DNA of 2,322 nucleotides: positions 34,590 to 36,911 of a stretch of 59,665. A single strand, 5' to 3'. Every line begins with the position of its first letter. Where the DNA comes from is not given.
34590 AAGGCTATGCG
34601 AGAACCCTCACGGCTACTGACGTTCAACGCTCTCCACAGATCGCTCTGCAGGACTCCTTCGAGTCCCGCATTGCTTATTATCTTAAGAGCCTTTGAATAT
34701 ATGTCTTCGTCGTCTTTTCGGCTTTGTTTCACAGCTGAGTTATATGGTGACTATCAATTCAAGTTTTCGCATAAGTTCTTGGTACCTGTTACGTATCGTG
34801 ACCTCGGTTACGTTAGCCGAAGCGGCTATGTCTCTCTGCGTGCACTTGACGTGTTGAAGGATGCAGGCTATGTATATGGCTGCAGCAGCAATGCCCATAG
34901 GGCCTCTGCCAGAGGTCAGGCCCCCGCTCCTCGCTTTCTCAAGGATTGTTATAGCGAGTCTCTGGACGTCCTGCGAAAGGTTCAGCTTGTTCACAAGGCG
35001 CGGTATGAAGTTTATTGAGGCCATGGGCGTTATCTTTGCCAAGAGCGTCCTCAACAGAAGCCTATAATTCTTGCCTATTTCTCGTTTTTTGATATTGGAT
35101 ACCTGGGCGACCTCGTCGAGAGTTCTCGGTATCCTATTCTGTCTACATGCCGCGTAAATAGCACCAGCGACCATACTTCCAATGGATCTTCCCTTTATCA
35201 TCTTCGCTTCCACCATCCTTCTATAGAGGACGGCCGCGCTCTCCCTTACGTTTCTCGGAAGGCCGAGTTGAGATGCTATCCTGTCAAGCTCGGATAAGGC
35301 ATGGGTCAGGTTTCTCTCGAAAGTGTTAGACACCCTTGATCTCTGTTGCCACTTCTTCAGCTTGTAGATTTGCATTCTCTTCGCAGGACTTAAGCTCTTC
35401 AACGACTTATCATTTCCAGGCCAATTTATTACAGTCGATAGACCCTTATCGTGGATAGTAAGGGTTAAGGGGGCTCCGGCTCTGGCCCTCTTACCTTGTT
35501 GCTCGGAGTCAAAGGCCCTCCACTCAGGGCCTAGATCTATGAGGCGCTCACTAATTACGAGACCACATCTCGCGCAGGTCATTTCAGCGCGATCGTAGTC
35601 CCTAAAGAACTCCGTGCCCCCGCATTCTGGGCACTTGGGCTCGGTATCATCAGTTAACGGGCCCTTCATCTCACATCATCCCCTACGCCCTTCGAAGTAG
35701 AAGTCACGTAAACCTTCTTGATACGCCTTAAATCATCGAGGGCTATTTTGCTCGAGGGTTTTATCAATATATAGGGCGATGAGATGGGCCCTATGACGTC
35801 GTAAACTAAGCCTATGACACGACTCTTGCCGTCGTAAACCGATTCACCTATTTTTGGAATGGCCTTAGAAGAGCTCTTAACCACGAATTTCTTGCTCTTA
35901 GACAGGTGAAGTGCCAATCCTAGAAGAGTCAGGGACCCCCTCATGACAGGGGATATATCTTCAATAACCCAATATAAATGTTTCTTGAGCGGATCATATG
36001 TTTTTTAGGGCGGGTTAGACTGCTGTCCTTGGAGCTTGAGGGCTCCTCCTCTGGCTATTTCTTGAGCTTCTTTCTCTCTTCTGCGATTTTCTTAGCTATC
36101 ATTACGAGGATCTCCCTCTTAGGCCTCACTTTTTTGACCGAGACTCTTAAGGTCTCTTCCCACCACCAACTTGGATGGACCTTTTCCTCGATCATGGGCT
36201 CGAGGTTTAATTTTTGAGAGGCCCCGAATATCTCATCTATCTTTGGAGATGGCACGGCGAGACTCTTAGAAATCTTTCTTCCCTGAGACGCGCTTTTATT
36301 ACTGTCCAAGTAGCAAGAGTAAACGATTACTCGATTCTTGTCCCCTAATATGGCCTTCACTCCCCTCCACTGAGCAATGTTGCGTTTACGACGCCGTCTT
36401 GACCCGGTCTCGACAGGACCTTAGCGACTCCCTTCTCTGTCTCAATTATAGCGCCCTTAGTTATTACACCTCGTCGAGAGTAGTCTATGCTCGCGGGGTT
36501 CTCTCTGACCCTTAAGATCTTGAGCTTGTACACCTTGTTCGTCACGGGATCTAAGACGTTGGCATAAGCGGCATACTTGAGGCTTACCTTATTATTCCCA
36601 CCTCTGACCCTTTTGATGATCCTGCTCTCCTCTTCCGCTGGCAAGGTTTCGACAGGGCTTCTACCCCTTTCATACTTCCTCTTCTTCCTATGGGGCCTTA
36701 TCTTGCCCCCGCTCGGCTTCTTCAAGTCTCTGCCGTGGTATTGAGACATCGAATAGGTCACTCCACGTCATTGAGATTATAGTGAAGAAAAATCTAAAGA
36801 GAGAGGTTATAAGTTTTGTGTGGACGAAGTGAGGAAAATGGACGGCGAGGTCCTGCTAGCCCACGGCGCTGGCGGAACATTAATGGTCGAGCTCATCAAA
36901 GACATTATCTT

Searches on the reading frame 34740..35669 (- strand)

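Call 74: search_protein_families(library=pfam, max_evalue=0.1, proteins=[window:34740-35669:-])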
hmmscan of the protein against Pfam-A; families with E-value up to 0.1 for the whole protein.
window:34740-35669:- (309 aa): 9 families
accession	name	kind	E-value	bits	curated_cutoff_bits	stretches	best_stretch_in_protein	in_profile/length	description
PF00382.24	TFIIB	-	1.5e-46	156.7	23.6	2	216-301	6-91/92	Transcription factor TFIIB repeat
PF08271.17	Zn_Ribbon_TF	-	4.4e-19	68.2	29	1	12-53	2-43/43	TFIIB zinc-binding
PF00134.28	Cyclin_N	-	4.6e-05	23.6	23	0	219-278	35-94/127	Cyclin, N-terminal domain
PF21913.1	ORC6_2nd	-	0.00066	20.6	27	0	261-293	46-78/87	ORC6 second cyclin-like domain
PF04545.22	Sigma70_r4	-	0.0051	16.7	24.1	0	277-303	22-48/50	Sigma-70, region 4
PF12760.12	Zn_ribbon_IS1595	-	0.0053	17.1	25.4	1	11-36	19-44/46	Transposase zinc-ribbon domain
PF21886.1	BRF2-like_C_cyclin_rpt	-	0.0082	16.7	27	0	234-272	32-71/138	BRF2-like, C-terminal cyclin repeat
PF06786.17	UPF0253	-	0.021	15.6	27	0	121-146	27-52/65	Uncharacterised protein family (UPF0253)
PF06677.18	Auto_anti-p27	-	0.1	13.2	24.1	0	12-36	17-40/40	Sjogren's syndrome/scleroderma autoantigen 1 (Autoantigen p27)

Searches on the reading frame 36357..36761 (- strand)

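Call 74: search_protein_families(library=pfam, max_evalue=0.1, proteins=[window:36357-36761:-])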
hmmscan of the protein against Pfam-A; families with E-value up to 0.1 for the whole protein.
window:36357-36761:- (134 aa): 1 family
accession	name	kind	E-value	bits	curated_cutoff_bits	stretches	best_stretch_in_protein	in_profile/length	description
PF01201.27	Ribosomal_S8e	-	6.3e-37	127.2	30.2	1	9-130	2-133/133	Ribosomal protein S8e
